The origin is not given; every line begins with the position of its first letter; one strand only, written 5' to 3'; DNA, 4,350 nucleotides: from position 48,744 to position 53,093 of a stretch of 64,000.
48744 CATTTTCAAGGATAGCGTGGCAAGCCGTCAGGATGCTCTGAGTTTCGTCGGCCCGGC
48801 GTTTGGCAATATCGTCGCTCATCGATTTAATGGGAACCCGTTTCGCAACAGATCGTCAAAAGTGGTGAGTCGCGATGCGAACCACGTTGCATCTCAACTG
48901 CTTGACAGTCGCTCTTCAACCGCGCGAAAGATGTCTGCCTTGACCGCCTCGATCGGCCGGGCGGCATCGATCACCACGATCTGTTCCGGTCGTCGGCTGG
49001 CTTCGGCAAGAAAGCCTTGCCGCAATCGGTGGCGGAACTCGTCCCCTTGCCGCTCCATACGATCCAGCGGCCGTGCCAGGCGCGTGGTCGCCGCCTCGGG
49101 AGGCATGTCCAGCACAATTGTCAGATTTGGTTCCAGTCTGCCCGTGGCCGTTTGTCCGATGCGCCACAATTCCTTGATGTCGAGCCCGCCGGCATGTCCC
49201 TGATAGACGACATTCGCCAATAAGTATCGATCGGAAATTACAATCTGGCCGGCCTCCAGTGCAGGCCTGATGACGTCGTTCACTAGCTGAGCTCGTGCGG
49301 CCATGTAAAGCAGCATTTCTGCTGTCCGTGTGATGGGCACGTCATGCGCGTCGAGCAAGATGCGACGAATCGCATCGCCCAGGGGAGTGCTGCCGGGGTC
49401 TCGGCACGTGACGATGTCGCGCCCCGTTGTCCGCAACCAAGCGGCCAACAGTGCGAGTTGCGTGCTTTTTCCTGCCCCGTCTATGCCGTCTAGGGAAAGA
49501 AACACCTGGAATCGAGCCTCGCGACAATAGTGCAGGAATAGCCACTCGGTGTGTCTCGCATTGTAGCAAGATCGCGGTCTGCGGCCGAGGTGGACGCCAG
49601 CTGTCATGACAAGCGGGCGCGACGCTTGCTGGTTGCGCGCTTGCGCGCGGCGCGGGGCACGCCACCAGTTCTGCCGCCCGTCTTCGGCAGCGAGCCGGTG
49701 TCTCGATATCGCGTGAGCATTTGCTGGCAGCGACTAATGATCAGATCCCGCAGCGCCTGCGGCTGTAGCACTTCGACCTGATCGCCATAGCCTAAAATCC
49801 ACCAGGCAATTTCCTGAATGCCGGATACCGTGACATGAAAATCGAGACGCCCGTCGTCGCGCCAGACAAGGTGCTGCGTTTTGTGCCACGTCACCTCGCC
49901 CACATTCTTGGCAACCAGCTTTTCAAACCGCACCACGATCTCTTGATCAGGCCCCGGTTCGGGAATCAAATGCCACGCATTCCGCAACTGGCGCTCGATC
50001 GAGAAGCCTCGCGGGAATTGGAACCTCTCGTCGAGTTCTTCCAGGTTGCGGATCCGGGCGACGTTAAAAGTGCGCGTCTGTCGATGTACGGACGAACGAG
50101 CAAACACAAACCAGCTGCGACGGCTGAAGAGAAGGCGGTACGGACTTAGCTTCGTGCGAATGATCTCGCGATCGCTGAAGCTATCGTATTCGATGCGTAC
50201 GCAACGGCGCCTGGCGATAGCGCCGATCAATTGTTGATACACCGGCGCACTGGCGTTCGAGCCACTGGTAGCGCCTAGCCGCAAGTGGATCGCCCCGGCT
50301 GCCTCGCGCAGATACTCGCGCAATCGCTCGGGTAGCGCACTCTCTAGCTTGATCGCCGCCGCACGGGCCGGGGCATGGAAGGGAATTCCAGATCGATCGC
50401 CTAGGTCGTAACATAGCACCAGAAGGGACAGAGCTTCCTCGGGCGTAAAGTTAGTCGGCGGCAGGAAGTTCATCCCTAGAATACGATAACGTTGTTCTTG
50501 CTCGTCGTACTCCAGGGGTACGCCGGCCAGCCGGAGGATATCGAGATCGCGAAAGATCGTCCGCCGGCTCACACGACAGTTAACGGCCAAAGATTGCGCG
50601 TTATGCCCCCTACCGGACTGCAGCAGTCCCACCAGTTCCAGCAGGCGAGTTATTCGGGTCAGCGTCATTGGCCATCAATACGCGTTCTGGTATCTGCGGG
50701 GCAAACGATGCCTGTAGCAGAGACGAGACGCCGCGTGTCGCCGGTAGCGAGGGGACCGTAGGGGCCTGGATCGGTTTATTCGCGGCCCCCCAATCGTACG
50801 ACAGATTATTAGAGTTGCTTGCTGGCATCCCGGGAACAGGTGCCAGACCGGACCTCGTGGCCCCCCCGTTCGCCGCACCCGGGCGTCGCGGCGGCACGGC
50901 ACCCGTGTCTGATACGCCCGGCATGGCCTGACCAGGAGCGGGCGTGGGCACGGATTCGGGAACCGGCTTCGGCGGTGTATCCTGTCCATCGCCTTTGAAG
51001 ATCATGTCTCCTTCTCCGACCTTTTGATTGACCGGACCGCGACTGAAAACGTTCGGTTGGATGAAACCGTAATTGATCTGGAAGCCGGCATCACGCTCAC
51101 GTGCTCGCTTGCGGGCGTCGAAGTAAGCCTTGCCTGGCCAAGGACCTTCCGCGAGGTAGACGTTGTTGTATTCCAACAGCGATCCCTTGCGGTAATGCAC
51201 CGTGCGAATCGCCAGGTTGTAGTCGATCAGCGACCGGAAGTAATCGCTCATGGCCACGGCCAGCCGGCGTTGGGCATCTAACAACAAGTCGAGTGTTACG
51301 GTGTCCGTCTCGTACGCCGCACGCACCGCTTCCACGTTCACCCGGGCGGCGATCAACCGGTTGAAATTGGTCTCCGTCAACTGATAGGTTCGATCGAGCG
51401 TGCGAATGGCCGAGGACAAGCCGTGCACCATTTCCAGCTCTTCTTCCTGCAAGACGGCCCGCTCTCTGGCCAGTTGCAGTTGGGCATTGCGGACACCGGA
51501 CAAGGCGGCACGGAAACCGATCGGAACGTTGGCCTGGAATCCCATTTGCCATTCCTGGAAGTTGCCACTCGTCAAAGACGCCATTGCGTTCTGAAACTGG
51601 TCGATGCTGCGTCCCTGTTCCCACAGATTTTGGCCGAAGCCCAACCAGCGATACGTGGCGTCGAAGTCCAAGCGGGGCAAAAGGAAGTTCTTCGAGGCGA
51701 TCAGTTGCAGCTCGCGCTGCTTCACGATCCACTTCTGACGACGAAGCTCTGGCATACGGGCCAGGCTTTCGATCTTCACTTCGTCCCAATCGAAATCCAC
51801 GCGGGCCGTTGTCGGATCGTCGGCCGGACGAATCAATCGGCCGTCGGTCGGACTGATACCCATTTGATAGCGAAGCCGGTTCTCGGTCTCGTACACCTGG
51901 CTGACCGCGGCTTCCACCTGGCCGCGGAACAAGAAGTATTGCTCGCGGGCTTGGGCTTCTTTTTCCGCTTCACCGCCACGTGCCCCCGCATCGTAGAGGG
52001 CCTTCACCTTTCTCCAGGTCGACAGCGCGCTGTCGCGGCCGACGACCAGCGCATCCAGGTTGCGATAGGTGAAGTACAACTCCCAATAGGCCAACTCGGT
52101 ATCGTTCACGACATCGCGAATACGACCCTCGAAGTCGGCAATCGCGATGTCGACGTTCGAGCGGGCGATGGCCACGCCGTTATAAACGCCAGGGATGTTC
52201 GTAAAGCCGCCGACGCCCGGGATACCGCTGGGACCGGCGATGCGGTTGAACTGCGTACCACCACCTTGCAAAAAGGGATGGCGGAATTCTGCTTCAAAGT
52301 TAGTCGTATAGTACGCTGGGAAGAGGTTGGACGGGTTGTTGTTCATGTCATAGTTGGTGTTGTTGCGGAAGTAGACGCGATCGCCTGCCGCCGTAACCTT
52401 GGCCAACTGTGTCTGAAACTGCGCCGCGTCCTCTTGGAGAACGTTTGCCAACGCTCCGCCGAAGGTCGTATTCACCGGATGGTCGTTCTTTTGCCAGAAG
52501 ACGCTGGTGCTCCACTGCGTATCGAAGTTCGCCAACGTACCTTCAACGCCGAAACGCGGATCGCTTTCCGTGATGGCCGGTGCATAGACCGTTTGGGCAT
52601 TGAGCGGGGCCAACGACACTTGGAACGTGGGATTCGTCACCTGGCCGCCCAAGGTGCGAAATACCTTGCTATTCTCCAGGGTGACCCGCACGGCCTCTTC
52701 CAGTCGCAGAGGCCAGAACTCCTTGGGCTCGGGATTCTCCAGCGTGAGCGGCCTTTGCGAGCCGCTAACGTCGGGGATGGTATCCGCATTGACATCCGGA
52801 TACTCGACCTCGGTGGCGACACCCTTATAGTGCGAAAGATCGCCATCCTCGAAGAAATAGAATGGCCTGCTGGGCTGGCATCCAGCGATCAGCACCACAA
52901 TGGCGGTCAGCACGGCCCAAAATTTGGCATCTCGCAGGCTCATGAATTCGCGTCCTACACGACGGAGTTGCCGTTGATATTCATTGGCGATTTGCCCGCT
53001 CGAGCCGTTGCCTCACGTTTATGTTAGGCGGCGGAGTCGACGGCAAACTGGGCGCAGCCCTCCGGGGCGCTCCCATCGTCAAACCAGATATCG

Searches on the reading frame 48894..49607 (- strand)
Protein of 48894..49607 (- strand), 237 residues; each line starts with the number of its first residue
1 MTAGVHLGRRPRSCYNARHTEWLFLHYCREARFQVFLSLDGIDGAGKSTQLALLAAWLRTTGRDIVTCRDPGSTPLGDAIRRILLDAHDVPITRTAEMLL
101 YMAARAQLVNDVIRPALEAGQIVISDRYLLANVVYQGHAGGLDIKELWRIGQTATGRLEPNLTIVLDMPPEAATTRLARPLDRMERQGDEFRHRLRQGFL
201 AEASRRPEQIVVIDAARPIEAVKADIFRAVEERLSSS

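Call 29: search_protein_families(library=pfam, proteins=[window:48894-49607:-], max_evalue=0.00001)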
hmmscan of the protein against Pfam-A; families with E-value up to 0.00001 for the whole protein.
window:48894-49607:- (237 aa): 1 family
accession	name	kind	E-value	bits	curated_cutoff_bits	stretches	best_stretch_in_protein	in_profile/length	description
PF02223.23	Thymidylate_kin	-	2.5e-44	151.6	27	1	39-226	1-185/185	Thymidylate kinase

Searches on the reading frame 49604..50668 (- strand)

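Call 29: search_protein_families(library=pfam, proteins=[window:49604-50668:-], max_evalue=0.00001)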
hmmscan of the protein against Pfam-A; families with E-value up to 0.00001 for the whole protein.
window:49604-50668:- (354 aa): 4 families
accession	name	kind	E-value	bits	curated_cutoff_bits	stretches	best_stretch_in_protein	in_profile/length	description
PF25583.1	WCX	-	5.7e-18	65.5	23.9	1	241-318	2-76/76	WCX domain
PF13280.12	WYL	-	6.9e-15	55.2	21.8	1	143-210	2-69/70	WYL domain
PF19187.6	HTH_PafC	-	7.8e-08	32.6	32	1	4-108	1-113/115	PafC helix-turn-helix domain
PF08279.18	HTH_11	-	3.4e-06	27.3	25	1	8-53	1-47/55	HTH domain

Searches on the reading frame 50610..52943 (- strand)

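Call 29: search_protein_families(library=pfam, proteins=[window:50610-52943:-], max_evalue=0.00001)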
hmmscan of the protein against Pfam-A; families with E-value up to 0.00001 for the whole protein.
window:50610-52943:- (777 aa): 1 family
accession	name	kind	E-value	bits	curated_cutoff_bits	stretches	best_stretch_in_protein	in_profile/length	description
PF02321.23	OEP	-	7e-22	78.6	22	2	397-579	12-179/187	Outer membrane efflux protein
